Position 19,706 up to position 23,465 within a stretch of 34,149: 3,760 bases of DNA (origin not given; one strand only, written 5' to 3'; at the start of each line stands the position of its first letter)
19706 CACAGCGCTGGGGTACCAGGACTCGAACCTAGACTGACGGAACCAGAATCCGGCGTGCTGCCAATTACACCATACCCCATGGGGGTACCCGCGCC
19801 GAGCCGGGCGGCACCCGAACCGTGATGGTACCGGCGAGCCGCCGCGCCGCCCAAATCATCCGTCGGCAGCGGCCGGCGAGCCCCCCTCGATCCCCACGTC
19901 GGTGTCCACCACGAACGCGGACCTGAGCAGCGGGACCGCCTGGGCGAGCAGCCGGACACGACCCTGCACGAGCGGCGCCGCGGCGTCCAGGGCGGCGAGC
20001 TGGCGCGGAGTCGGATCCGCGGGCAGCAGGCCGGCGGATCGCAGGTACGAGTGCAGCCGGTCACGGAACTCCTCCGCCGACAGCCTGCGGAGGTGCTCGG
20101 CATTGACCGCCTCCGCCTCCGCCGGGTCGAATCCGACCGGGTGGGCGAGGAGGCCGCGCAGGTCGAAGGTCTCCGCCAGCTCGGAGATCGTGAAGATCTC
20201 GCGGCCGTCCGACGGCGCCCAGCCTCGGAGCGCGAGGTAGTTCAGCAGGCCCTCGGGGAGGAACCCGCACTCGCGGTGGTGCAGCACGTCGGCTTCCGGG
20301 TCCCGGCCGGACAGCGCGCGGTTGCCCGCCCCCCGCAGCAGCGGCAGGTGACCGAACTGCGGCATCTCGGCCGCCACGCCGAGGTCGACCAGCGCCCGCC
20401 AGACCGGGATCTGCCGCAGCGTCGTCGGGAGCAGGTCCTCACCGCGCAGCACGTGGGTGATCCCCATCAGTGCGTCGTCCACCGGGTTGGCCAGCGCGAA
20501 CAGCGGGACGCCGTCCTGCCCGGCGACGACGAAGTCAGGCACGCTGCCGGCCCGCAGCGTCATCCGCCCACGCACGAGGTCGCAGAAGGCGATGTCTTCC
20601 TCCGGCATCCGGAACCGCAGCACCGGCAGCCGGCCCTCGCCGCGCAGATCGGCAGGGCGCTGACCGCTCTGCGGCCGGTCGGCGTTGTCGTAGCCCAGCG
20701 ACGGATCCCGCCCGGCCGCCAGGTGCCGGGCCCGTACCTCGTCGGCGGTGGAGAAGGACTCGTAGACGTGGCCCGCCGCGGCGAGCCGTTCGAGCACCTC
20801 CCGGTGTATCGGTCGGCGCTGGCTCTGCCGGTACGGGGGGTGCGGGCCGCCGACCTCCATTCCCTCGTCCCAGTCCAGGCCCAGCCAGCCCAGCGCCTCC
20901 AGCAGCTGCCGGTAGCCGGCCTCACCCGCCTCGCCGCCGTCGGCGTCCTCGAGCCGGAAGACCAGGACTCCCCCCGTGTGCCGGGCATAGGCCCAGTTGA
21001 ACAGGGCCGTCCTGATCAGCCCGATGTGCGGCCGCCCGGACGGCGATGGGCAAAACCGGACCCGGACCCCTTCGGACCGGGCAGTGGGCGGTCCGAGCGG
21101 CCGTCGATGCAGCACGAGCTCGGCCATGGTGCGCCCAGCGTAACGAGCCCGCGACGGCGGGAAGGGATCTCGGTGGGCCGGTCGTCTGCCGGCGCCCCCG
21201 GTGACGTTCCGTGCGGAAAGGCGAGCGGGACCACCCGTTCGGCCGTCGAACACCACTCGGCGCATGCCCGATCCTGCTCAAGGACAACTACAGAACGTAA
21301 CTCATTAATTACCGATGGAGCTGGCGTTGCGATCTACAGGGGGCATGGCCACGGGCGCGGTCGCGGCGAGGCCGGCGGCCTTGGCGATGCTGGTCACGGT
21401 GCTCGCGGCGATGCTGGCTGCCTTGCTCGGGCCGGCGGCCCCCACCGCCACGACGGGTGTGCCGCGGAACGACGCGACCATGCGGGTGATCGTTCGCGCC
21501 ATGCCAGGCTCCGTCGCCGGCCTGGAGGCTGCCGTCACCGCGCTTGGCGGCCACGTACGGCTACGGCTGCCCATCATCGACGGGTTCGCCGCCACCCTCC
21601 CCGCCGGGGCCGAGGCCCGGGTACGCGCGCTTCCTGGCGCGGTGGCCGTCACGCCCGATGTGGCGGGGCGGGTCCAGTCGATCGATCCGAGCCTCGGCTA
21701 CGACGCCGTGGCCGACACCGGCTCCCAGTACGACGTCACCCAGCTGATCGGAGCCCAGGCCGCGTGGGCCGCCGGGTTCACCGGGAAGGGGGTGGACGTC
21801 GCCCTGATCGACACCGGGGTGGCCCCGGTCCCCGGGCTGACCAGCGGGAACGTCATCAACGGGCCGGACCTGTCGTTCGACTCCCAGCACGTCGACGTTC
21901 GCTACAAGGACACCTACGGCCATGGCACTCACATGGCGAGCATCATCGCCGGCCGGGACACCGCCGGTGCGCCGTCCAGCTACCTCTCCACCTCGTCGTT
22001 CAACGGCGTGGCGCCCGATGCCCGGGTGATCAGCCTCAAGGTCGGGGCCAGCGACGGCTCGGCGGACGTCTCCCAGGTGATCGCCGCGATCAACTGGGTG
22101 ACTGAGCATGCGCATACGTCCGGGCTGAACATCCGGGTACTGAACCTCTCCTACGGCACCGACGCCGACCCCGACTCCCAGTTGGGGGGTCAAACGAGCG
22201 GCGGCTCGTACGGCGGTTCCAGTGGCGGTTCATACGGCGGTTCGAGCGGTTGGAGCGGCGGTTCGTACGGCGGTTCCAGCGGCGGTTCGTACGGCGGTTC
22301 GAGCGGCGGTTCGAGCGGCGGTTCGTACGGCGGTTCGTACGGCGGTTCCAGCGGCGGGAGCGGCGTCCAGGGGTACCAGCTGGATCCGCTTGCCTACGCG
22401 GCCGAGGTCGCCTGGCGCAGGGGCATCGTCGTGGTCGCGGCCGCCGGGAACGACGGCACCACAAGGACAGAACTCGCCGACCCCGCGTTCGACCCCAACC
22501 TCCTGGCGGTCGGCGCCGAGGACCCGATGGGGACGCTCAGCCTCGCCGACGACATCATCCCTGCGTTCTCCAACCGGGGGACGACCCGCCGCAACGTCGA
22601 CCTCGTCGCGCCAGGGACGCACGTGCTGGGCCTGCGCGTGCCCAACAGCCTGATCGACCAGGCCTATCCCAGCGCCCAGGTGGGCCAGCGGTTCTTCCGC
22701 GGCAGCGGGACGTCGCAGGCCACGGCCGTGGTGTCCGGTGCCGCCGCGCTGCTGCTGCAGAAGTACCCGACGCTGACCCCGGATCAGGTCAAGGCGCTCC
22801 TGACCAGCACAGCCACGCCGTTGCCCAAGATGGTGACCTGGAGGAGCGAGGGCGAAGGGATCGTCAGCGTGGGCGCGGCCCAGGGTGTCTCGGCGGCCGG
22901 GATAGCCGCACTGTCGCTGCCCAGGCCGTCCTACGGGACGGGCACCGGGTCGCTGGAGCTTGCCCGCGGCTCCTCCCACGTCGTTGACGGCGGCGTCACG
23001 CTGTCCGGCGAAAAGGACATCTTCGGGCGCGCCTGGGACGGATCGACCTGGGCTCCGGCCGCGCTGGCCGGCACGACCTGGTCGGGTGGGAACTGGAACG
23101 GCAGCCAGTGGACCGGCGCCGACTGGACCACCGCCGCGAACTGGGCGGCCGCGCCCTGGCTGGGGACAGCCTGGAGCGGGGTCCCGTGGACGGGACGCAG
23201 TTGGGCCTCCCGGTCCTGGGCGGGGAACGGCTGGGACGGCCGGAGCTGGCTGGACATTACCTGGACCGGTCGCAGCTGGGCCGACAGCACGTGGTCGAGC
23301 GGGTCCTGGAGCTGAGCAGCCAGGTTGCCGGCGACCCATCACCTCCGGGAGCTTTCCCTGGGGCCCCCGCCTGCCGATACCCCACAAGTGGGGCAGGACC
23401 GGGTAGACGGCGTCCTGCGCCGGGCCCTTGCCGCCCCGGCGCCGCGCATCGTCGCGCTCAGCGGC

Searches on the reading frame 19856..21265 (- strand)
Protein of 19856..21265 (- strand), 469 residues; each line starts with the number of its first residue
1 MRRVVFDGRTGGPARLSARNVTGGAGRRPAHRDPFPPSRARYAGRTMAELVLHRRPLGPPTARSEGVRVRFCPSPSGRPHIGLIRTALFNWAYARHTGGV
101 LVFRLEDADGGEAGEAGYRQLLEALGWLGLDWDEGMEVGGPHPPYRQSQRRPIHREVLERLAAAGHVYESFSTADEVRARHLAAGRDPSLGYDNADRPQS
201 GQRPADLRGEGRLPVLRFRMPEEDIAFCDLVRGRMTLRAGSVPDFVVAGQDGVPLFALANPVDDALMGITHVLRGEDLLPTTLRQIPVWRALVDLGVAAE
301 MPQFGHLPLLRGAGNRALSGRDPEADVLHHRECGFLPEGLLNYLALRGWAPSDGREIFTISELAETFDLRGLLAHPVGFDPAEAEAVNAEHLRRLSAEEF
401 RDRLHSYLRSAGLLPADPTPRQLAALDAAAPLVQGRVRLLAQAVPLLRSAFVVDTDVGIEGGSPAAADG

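Call 11: search_protein_families(library=pfam, proteins=[window:19856-21265:-], max_evalue=0.01)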
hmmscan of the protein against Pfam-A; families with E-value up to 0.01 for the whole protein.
window:19856-21265:- (469 aa): 1 family
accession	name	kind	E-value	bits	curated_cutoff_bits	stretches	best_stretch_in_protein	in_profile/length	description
PF00749.27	tRNA-synt_1c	-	9.9e-59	199.2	23.4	1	67-375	2-303/314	tRNA synthetases class I (E and Q), catalytic domain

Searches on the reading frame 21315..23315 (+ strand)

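Call 11: search_protein_families(library=pfam, proteins=[window:21315-23315:+], max_evalue=0.01)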
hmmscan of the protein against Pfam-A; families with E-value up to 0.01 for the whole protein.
window:21315-23315:+ (666 aa): 1 family
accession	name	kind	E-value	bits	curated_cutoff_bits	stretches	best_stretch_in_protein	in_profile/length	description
PF00082.27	Peptidase_S8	-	6.2e-43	147.6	21.8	1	157-503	1-276/288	Subtilase family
